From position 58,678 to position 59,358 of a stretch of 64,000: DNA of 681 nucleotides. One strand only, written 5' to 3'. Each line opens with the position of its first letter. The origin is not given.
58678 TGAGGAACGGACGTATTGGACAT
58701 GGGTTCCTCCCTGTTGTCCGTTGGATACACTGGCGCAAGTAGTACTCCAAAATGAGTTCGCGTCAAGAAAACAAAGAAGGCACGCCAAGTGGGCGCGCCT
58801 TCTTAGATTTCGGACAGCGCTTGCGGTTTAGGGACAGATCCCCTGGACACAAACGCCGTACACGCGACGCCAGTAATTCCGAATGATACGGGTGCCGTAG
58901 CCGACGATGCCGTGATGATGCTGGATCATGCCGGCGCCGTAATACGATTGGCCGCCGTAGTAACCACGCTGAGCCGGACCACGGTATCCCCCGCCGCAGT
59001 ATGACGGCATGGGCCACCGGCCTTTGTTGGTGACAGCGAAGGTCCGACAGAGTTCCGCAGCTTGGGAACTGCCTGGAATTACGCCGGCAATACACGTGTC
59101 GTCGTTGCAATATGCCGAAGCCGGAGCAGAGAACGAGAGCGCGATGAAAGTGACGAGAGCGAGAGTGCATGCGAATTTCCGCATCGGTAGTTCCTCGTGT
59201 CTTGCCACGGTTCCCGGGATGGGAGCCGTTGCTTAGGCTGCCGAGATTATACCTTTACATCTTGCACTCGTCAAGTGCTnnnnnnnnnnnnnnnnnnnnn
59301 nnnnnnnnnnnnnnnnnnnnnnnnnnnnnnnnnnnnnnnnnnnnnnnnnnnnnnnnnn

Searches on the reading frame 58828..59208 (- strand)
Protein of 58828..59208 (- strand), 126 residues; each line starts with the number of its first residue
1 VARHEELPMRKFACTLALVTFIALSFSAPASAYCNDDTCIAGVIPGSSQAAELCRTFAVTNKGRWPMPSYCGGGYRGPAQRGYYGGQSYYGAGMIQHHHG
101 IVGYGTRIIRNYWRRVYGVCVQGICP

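Call 6: search_protein_families(library=pfam, proteins=[window:58828-59208:-], max_evalue=1)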
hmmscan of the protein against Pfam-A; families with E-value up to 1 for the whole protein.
window:58828-59208:- (126 aa): 0 families

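Call 7: search_protein_families(library=ncbifam, proteins=[window:58828-59208:-], max_evalue=1)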
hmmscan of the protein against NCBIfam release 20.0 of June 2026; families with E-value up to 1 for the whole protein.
window:58828-59208:- (126 aa): 0 families

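Call 80: search_protein_families(library=phrogs, proteins=[window:58828-59208:-], max_evalue=0.01)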
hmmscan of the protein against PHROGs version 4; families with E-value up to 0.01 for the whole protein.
window:58828-59208:- (126 aa): 0 families
